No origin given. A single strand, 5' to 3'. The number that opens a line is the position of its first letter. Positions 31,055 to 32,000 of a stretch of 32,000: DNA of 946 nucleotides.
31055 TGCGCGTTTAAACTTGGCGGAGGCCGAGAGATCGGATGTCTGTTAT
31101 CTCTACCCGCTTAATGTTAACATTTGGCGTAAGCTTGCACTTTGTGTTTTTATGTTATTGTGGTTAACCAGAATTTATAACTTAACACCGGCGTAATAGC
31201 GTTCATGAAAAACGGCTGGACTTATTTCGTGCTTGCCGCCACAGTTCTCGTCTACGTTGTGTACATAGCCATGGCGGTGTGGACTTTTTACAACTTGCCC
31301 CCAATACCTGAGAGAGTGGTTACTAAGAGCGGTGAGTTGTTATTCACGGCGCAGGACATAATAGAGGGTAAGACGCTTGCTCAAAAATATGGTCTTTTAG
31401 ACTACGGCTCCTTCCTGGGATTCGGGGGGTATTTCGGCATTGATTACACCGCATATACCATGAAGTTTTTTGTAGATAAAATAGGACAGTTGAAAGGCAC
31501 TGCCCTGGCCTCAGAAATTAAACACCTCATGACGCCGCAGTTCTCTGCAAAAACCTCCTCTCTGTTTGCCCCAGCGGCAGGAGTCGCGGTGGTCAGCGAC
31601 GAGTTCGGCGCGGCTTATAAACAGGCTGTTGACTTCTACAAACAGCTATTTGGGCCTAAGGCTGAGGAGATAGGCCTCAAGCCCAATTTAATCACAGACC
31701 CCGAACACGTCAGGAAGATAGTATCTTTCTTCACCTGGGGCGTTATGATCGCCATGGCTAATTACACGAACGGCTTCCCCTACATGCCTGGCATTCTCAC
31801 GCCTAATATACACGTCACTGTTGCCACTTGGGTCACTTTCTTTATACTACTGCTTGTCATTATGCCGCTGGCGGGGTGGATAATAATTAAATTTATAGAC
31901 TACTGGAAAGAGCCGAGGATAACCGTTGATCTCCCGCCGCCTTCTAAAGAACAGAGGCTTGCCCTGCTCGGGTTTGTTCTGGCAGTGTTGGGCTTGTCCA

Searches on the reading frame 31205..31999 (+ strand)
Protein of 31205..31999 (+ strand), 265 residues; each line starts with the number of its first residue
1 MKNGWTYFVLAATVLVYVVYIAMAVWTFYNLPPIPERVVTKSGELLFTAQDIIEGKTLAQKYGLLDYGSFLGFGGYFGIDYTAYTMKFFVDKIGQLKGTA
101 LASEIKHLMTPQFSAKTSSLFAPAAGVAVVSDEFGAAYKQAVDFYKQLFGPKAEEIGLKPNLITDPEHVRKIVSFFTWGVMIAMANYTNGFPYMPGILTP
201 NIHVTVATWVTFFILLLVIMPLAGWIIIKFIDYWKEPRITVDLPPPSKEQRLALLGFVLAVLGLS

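Call 63: search_protein_families(library=pfam, proteins=[window:31205-31999:+], max_evalue=0.001)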
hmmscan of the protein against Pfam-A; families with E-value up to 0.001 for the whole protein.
window:31205-31999:+ (265 aa): 1 family
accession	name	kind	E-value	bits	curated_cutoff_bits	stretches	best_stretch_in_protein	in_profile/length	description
PF22085.1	NorB_cytochrome_c-like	-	1.2e-23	84.9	29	1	35-186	1-167/181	Nitric oxide reductase subunit B, cytochrome c-like domain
